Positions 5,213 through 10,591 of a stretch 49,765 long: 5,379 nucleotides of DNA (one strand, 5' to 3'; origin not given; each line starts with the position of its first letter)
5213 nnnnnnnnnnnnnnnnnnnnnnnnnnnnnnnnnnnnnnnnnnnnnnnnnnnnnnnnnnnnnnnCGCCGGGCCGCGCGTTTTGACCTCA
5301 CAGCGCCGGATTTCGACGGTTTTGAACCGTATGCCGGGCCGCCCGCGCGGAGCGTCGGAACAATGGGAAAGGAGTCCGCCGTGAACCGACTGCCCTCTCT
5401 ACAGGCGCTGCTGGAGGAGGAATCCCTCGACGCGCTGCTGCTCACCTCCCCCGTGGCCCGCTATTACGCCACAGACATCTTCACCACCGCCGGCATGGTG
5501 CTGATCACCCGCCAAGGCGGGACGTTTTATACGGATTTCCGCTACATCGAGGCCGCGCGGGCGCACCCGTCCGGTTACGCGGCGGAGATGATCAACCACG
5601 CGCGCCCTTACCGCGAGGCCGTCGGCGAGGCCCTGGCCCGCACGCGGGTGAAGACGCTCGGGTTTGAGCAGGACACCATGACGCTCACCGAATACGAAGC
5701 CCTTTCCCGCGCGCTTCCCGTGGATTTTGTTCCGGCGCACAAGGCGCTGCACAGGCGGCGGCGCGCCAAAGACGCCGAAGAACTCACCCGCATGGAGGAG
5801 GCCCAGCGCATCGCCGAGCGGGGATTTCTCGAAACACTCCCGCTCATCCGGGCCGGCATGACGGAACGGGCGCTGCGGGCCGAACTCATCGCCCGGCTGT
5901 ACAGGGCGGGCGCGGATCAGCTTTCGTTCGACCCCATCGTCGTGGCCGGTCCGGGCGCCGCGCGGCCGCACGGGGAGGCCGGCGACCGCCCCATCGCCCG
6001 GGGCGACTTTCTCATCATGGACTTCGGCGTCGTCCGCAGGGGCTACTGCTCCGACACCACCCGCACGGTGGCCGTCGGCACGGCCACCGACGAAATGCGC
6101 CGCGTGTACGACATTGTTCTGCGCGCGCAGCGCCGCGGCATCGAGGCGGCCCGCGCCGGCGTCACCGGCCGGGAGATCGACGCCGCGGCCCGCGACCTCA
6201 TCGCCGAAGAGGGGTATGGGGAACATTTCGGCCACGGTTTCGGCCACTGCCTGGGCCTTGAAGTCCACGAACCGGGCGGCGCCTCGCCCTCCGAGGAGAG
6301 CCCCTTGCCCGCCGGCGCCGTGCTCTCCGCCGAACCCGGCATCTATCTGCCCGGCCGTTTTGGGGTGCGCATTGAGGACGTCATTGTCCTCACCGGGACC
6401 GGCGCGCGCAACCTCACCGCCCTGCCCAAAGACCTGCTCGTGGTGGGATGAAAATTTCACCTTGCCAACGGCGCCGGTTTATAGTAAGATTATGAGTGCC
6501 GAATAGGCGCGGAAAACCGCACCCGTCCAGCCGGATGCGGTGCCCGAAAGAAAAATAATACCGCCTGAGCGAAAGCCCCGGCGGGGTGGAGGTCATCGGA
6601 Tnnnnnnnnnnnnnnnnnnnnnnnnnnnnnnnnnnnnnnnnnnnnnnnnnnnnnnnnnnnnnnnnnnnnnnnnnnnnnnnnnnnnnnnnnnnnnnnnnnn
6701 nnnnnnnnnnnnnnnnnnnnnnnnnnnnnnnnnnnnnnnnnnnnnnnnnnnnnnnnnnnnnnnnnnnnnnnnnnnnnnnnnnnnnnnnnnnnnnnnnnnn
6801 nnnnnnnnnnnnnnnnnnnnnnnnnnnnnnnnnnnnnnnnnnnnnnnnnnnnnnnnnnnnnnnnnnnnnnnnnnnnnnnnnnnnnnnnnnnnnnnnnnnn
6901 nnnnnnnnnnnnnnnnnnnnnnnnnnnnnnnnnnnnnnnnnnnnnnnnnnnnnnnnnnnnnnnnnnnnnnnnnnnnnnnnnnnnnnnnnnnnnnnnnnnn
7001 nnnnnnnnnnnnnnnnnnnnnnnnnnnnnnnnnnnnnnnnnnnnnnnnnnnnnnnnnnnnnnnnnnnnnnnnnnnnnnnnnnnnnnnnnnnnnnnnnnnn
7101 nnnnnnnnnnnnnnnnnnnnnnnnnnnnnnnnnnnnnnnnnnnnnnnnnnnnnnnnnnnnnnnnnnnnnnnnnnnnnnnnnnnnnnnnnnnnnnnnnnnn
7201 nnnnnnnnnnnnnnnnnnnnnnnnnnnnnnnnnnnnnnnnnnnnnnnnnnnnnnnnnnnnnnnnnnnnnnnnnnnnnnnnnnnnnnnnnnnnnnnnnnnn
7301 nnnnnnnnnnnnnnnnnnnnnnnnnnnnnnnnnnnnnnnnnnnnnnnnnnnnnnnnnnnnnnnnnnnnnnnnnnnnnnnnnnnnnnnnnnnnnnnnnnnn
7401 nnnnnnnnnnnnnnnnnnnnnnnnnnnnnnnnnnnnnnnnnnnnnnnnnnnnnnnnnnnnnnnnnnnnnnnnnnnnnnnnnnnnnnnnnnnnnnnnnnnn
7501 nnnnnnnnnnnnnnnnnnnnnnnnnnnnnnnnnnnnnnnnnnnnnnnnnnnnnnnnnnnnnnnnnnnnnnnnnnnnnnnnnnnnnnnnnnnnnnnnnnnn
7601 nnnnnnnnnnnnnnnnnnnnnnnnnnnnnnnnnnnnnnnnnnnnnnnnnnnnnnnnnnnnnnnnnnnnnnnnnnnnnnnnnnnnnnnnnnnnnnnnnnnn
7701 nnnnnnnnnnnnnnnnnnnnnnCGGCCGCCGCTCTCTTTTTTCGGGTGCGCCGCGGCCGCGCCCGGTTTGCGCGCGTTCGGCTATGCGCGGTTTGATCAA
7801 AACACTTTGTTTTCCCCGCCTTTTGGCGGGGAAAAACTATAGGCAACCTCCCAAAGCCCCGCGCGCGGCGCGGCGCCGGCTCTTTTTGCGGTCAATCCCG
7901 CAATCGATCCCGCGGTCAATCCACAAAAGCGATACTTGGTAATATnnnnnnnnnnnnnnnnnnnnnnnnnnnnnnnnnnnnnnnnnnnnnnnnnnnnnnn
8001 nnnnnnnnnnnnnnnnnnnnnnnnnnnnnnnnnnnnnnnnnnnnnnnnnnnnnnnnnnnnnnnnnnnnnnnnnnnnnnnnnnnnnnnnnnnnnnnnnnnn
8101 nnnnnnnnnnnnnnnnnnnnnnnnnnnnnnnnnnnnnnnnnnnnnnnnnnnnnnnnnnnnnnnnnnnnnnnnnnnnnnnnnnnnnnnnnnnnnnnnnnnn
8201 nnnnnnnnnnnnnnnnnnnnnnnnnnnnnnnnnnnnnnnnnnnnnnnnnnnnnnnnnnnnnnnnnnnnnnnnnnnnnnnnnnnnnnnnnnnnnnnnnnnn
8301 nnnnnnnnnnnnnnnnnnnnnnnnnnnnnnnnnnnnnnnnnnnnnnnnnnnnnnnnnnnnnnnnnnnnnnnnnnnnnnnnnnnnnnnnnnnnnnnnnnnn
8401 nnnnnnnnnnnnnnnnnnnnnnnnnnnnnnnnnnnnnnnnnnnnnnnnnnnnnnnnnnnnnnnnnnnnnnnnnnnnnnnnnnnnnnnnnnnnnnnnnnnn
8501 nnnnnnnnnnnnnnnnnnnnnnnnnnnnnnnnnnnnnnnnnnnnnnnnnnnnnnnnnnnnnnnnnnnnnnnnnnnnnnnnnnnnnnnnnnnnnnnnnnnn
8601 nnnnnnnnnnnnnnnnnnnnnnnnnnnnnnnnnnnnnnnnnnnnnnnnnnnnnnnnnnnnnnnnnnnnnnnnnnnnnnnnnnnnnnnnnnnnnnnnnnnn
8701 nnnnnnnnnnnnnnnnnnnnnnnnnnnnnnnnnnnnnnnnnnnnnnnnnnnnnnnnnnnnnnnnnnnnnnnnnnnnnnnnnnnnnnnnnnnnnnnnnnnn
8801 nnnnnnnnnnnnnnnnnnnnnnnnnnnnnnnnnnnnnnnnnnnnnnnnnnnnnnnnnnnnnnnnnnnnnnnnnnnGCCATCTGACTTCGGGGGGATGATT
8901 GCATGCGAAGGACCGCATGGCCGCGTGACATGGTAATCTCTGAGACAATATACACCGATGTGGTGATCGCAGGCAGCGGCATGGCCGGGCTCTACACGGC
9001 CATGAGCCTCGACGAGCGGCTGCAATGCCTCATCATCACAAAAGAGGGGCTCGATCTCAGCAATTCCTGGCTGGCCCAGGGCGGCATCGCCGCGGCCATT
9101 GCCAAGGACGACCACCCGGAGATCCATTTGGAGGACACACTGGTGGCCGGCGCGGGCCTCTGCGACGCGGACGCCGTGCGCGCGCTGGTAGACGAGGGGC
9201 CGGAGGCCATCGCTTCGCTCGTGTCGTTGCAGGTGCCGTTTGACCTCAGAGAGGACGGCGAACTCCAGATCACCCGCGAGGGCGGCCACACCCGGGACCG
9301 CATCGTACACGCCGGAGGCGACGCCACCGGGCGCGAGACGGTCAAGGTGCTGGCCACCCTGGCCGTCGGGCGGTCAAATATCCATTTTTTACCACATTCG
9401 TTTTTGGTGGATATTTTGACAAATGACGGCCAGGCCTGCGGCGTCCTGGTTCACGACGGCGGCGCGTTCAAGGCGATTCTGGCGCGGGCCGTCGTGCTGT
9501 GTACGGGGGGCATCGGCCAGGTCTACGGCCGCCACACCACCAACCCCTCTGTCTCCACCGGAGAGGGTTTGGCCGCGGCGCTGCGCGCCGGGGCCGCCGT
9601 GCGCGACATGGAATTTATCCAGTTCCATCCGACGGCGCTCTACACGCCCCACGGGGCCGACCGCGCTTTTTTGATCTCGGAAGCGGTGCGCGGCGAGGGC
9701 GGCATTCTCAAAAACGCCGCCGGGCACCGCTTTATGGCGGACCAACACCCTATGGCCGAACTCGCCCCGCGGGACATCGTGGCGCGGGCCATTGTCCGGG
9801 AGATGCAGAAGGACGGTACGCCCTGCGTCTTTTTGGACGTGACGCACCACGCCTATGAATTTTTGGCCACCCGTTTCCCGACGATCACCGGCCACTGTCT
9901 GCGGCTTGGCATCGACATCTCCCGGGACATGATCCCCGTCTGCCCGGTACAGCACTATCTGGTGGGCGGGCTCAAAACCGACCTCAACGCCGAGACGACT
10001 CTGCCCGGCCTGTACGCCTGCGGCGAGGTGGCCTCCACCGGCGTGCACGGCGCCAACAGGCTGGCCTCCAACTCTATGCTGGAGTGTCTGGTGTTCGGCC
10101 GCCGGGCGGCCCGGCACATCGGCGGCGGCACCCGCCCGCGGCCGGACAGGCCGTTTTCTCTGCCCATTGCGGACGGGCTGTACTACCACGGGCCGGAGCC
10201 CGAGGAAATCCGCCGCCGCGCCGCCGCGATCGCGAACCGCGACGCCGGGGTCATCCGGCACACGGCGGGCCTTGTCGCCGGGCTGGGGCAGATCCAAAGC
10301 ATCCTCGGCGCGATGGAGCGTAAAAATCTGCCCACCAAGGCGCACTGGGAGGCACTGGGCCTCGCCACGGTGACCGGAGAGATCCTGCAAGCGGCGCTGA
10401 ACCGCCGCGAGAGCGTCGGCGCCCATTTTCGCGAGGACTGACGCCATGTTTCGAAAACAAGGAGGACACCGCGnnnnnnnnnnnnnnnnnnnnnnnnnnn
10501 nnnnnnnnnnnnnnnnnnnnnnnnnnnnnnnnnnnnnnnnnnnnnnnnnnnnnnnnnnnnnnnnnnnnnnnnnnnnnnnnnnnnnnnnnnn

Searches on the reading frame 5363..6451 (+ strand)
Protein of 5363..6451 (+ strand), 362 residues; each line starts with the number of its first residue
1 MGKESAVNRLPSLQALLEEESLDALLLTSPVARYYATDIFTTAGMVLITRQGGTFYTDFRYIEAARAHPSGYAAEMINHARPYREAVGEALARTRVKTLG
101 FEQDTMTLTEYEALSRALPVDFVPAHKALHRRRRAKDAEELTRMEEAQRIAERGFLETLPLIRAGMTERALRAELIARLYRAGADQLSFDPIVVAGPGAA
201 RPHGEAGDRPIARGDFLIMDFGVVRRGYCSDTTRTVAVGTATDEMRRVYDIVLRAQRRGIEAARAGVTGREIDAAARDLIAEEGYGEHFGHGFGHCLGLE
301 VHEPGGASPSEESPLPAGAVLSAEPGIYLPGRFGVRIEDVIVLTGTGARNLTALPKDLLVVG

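Call 53: search_protein_families(library=pfam, proteins=[window:5363-6451:+], max_evalue=0.0001)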
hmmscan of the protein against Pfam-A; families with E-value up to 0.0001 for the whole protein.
window:5363-6451:+ (362 aa): 2 families
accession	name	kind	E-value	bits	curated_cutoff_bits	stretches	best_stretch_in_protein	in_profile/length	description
PF00557.29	Peptidase_M24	-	5.8e-64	216.1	23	1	143-344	2-207/208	Metallopeptidase family M24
PF01321.24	Creatinase_N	-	4.1e-21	76.3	22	1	9-133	1-126/128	Creatinase/Prolidase N-terminal domain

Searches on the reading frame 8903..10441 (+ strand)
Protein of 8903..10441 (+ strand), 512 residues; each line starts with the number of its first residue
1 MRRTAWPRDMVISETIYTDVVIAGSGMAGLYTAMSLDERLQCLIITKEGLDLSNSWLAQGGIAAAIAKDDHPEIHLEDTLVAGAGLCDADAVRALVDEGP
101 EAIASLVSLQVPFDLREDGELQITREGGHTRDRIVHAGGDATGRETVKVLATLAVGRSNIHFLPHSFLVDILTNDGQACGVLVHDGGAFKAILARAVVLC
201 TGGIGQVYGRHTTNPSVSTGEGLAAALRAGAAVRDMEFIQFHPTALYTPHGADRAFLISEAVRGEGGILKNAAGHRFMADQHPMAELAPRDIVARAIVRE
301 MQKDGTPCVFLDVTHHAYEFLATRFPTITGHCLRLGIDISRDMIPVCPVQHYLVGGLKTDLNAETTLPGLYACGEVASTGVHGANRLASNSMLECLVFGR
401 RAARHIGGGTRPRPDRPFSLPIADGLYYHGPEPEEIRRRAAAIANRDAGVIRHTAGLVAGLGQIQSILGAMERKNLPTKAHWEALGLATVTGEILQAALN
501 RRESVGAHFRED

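Call 53: search_protein_families(library=pfam, proteins=[window:8903-10441:+], max_evalue=0.0001)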
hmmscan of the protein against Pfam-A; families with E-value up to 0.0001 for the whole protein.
window:8903-10441:+ (512 aa): 4 families
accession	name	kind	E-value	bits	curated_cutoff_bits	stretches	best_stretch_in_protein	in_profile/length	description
PF00890.30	FAD_binding_2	-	1.3e-93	314.8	20.4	1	19-391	1-413/414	FAD binding domain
PF02910.25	Succ_DH_flav_C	-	6.9e-06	26.5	20.8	1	442-512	6-85/130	Fumarate reductase flavoprotein C-term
PF01266.30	DAO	-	1.6e-05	25.1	27.9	1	19-133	1-101/353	FAD dependent oxidoreductase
PF07992.20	Pyr_redox_2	-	8.2e-05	22.6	26.1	0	355-382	255-278/291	Pyridine nucleotide-disulphide oxidoreductase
